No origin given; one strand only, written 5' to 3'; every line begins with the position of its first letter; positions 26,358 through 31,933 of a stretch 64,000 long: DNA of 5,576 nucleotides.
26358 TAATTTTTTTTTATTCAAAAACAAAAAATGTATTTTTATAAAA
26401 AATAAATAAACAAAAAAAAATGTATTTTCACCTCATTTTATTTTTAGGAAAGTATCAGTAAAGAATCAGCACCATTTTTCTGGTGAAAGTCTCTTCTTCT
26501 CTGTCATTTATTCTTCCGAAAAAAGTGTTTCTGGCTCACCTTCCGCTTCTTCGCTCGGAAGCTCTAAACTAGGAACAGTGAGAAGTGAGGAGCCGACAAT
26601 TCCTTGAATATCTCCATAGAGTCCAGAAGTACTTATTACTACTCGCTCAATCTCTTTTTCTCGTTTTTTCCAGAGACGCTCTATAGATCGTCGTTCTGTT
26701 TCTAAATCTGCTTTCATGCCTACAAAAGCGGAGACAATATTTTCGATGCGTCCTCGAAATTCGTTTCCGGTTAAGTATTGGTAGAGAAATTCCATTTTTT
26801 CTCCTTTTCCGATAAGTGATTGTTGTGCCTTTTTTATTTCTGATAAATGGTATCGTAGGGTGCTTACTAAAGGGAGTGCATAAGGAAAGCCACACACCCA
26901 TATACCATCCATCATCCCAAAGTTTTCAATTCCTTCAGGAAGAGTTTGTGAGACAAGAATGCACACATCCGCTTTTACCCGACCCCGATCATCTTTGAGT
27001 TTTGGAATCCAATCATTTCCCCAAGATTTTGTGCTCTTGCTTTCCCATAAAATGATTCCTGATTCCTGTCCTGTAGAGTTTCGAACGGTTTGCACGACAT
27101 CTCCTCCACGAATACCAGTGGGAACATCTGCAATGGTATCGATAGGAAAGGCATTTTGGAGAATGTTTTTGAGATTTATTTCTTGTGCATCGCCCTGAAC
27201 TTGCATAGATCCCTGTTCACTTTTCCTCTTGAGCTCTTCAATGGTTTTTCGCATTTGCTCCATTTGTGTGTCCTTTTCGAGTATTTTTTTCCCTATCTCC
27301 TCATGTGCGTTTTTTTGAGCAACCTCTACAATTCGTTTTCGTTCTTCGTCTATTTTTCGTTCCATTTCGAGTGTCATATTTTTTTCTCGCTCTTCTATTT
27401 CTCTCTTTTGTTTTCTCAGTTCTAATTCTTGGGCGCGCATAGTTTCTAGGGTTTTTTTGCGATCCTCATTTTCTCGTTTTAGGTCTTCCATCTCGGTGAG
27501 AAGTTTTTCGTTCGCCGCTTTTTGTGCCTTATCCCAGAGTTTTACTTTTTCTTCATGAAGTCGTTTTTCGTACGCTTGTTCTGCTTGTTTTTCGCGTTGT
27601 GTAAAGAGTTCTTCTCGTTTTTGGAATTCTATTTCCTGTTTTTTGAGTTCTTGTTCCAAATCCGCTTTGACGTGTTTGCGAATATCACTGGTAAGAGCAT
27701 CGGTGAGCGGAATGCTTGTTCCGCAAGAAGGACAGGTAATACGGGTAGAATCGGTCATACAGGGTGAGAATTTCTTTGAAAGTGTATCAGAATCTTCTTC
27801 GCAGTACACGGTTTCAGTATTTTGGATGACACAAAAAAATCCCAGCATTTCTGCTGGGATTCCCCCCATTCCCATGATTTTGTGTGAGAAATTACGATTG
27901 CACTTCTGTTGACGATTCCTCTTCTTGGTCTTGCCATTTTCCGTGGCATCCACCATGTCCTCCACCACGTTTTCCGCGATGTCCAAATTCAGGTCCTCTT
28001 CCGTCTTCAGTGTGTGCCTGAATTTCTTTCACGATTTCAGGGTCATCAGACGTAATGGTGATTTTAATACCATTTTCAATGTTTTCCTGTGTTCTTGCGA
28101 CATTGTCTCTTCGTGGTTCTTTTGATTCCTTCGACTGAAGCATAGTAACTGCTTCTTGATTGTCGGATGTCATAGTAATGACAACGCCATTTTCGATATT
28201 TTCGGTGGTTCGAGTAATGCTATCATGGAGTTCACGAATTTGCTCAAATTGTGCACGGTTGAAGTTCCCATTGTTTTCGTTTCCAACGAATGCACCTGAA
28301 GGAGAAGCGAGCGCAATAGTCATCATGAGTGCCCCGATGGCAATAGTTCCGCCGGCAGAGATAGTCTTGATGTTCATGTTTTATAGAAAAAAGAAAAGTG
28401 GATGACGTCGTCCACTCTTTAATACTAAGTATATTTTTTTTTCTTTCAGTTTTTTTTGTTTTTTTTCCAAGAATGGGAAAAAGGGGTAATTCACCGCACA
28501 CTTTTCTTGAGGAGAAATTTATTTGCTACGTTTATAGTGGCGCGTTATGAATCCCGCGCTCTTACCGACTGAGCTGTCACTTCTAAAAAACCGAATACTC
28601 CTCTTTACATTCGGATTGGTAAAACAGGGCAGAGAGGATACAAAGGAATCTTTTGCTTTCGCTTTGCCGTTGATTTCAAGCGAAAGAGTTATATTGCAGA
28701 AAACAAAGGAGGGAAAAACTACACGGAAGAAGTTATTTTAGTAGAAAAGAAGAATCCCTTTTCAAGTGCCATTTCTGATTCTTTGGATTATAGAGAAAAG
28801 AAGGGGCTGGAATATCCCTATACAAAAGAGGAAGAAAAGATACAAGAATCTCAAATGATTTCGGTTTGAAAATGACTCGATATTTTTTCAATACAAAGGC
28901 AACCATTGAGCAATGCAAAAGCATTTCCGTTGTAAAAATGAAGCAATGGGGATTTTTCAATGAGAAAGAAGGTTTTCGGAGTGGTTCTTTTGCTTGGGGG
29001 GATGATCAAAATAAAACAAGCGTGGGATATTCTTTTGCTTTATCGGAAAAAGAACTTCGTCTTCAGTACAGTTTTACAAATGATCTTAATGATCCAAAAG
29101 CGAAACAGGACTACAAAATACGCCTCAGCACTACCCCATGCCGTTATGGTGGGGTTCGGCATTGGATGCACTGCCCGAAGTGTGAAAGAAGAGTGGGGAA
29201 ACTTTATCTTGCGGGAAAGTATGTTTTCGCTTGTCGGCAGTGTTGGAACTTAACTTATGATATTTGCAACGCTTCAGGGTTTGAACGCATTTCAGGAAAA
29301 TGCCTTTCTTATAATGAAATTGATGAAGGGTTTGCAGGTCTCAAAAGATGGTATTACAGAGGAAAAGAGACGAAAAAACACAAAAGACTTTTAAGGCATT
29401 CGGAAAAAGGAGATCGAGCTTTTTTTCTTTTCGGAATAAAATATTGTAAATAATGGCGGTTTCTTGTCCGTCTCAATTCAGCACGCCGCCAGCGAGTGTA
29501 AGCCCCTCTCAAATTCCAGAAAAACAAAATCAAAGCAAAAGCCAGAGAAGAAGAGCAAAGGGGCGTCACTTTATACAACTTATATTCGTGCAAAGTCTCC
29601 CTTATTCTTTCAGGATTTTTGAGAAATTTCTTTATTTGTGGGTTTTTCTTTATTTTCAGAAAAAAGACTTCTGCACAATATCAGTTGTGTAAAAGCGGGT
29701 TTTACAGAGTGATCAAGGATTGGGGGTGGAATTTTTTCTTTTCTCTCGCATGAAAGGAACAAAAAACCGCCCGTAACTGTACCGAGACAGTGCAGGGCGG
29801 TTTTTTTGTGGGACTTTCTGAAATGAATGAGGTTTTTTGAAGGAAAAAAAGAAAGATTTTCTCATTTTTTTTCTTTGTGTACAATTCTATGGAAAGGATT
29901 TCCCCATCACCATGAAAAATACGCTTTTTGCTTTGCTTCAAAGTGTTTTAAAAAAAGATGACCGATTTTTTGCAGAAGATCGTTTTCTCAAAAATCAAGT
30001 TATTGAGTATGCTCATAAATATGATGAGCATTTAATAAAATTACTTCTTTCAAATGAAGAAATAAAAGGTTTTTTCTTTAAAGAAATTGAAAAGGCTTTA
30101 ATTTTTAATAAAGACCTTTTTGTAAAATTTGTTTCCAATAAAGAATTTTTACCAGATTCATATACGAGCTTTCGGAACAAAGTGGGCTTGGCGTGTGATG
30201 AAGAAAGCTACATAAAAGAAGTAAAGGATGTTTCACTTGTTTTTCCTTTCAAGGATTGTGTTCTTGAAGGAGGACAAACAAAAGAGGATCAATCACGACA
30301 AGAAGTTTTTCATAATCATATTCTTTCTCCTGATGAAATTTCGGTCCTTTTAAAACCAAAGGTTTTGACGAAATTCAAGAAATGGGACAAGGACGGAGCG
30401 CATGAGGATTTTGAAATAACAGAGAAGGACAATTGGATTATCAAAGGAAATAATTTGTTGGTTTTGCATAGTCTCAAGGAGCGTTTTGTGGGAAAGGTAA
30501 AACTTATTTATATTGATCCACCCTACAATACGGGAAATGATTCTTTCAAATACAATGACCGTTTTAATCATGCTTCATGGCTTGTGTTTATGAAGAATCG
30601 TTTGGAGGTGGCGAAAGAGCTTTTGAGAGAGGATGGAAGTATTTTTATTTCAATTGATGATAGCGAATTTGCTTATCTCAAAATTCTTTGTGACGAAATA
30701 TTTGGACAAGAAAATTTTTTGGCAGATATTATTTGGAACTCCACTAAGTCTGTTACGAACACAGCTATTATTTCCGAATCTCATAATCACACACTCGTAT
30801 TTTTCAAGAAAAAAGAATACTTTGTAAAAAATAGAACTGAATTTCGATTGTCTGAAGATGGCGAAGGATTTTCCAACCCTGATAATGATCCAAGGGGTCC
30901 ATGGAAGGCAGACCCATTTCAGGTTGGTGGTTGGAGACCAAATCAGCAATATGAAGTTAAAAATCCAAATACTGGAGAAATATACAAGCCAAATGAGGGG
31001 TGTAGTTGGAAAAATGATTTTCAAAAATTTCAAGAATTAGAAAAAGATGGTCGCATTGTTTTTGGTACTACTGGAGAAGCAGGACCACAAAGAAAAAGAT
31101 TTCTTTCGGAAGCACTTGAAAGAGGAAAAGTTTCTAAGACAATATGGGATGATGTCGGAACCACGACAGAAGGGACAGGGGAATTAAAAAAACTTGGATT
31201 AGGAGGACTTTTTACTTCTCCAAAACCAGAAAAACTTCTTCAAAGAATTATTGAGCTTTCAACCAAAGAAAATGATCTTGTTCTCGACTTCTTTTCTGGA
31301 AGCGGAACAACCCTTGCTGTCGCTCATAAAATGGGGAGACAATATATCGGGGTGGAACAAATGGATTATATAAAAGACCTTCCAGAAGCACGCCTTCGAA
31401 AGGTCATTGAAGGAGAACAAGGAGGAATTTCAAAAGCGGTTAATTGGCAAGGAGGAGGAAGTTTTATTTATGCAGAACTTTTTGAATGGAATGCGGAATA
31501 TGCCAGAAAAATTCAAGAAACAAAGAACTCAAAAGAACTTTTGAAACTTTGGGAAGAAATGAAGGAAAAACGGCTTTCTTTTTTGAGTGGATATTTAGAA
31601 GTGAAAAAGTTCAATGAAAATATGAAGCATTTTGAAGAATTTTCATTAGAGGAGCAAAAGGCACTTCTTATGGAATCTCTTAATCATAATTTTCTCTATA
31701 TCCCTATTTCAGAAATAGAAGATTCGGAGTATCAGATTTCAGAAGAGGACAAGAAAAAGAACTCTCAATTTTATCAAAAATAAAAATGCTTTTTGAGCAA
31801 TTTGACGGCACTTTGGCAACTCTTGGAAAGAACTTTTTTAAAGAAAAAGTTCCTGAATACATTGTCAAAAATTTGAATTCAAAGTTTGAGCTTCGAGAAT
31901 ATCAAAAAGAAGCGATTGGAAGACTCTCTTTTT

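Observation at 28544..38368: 9.8-kb island at tRNA(CAT), bounded by a 32-nt repeat of the tRNA D-arm/anticodon segment and driven by a serine recombinase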

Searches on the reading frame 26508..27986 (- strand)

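Call 8: search_protein_families(library=pfam, proteins=[window:26508-27986:-], max_evalue=0.01)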
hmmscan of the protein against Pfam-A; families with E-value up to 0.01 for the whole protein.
window:26508-27986:- (492 aa): 1 family
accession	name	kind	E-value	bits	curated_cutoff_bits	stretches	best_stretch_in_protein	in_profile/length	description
PF09903.14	DUF2130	-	5.8e-65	219.5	26.7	1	234-466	4-242/255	Uncharacterized protein conserved in bacteria (DUF2130)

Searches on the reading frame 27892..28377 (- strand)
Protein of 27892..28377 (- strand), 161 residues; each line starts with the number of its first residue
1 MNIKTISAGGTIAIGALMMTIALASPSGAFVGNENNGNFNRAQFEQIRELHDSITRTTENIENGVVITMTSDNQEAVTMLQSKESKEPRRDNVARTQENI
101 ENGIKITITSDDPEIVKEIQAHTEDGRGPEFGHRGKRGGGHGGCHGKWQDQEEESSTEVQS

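Call 8: search_protein_families(library=pfam, proteins=[window:27892-28377:-], max_evalue=0.01)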
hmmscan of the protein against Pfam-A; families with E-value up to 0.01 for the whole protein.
window:27892-28377:- (161 aa): 1 family
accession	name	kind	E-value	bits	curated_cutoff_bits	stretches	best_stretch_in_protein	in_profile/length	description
PF22107.2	Pch2_N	-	0.0012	19.9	27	0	43-81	19-57/91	Pch2 N-terminal domain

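Call 10: find_encoding_contigs(protein=window:27892-28377:-, flank=10000, max_places=10)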
Protein window:27892-28377:- (161 aa): 3 contigs read that carry it; 3 places shown.
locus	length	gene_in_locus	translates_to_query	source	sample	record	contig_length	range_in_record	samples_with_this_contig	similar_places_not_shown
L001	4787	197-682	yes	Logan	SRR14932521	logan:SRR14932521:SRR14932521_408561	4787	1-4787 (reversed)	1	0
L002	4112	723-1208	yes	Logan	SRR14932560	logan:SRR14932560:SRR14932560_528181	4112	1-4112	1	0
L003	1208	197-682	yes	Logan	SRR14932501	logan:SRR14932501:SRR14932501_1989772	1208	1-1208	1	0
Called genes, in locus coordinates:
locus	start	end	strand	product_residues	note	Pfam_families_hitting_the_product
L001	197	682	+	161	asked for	-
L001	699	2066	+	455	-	PF09903:DUF2130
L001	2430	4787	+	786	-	?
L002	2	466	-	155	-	?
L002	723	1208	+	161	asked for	-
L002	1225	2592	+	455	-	PF09903:DUF2130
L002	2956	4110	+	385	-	?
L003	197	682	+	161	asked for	-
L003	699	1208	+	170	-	?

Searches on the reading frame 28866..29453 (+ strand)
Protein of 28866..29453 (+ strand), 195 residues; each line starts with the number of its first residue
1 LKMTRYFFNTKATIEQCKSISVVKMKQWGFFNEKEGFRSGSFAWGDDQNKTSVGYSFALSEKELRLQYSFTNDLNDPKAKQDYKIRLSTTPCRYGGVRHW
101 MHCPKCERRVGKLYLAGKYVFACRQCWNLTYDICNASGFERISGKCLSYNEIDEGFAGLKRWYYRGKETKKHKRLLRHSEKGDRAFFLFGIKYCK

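Call 8: search_protein_families(library=pfam, proteins=[window:28866-29453:+], max_evalue=0.01)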
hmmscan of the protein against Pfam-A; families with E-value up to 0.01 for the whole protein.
window:28866-29453:+ (195 aa): 0 families

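Call 45: search_protein_families(library=ncbifam, proteins=[window:28866-29453:+], max_evalue=0.01)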
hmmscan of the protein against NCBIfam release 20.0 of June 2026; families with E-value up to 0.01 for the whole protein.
window:28866-29453:+ (195 aa): 0 families

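Call 46: search_protein_families(library=phrogs, proteins=[window:28866-29453:+], max_evalue=0.01)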
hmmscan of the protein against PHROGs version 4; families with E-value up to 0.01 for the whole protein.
window:28866-29453:+ (195 aa): 0 families

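Call 65: search_protein_families(library=pfam, proteins=[window:28866-29453:+], max_evalue=10)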
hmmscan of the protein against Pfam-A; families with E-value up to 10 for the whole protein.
window:28866-29453:+ (195 aa): 1 family
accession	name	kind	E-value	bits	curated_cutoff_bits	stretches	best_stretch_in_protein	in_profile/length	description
PF07191.17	Zn_ribbon_6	-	0.12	12.8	25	1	98-129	27-58/67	Double zinc ribbon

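Call 79: search_protein_families(library=padloc, proteins=[window:28866-29453:+], max_evalue=0.001)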
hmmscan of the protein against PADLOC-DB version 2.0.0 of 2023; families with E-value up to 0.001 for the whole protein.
window:28866-29453:+ (195 aa): 0 families

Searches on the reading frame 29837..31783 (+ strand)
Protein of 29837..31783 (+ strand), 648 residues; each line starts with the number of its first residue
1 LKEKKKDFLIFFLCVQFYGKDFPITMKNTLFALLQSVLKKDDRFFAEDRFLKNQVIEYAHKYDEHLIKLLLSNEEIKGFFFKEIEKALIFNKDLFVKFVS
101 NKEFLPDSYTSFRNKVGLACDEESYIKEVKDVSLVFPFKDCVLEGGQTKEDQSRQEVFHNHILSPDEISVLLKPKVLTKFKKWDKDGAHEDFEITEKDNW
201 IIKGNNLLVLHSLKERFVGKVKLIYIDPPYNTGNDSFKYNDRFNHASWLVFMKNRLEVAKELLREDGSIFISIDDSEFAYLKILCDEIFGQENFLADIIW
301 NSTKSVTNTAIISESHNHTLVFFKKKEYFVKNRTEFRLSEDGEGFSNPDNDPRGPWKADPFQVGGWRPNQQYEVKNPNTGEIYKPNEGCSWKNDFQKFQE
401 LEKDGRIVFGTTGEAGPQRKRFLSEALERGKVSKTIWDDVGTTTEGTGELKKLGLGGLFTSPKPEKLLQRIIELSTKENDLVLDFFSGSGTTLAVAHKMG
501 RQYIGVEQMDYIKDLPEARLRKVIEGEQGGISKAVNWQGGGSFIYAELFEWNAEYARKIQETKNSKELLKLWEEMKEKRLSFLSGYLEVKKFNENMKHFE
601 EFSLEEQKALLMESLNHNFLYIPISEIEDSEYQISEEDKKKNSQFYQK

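Call 8: search_protein_families(library=pfam, proteins=[window:29837-31783:+], max_evalue=0.01)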
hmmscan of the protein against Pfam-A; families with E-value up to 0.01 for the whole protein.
window:29837-31783:+ (648 aa): 2 families
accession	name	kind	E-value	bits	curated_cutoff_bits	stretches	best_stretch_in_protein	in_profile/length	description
PF01555.25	N6_N4_Mtase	-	4.7e-50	171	26.7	1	221-514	1-217/221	DNA methylase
PF12564.13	TypeIII_RM_meth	-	2.8e-20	72.8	25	1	63-118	1-56/56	Type III restriction/modification enzyme methylation subunit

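Call 45: search_protein_families(library=ncbifam, proteins=[window:29837-31783:+], max_evalue=0.01)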
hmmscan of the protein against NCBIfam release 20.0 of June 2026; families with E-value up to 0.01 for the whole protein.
window:29837-31783:+ (648 aa): 3 families
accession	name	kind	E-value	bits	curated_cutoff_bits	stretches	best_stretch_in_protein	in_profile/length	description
NF008572.0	PRK11524.1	equivalog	1.2e-24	86.9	292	2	461-513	197-250/294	adenine-specific DNA-methyltransferase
NF050803.1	DnaMtaseCcrMCaul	equivalog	3.8e-19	68.8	830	1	458-527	185-254/350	adenine-specific DNA-methyltransferase CcrM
NF010253.0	PRK13699.1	subfamily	2e-09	37.5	244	1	462-528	147-213/226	DNA methyltransferase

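Call 79: search_protein_families(library=padloc, proteins=[window:29837-31783:+], max_evalue=0.001)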
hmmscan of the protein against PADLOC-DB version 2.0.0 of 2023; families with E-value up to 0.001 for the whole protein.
window:29837-31783:+ (648 aa): 56 families (the best 25 are shown)
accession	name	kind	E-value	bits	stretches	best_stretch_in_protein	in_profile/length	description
PDLC03635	MTase_III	-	1.3e-177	590.6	3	388-647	457-701/708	Type III methyltransferase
PDLC03644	MTase_III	-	1.7e-97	325.4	1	195-568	35-441/542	Type III methyltransferase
PDLC03636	MTase_III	-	4.4e-95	317.6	1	184-548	32-434/575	Type III methyltransferase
PDLC03634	MTase_III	-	1e-88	296.8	2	245-492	170-422/621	Type III methyltransferase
PDLC03638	MTase_III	-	8.8e-71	237.3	1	187-638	368-804/816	Type III methyltransferase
PDLC03637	MTase_III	-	4.6e-68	228.1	1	191-496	116-435/513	Type III methyltransferase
PDLC03641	MTase_III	-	2.3e-65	219.4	2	245-495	181-427/657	Type III methyltransferase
PDLC03640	MTase_III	-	2.7e-47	159.5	3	367-582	279-506/654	Type III methyltransferase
PDLC03354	MTase_II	-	2e-44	150.3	1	194-510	51-372/425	Type II methyltransferase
PDLC03642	MTase_III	-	8.2e-42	141.5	1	196-497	80-380/528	Type III methyltransferase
PDLC03646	MTase_III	-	3.7e-37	125.7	2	198-321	471-593/1057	Type III methyltransferase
PDLC03639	MTase_III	-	1.9e-34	117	1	195-391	84-285/639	Type III methyltransferase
PDLC03300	MTase_II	-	4.8e-34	115.8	2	238-333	78-171/302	Type II methyltransferase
PDLC03278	MTase_II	-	7.3e-34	115.8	2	212-328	12-125/390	Type II methyltransferase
PDLC03643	MTase_III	-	1.1e-33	115.1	1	252-494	1-246/465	Type III methyltransferase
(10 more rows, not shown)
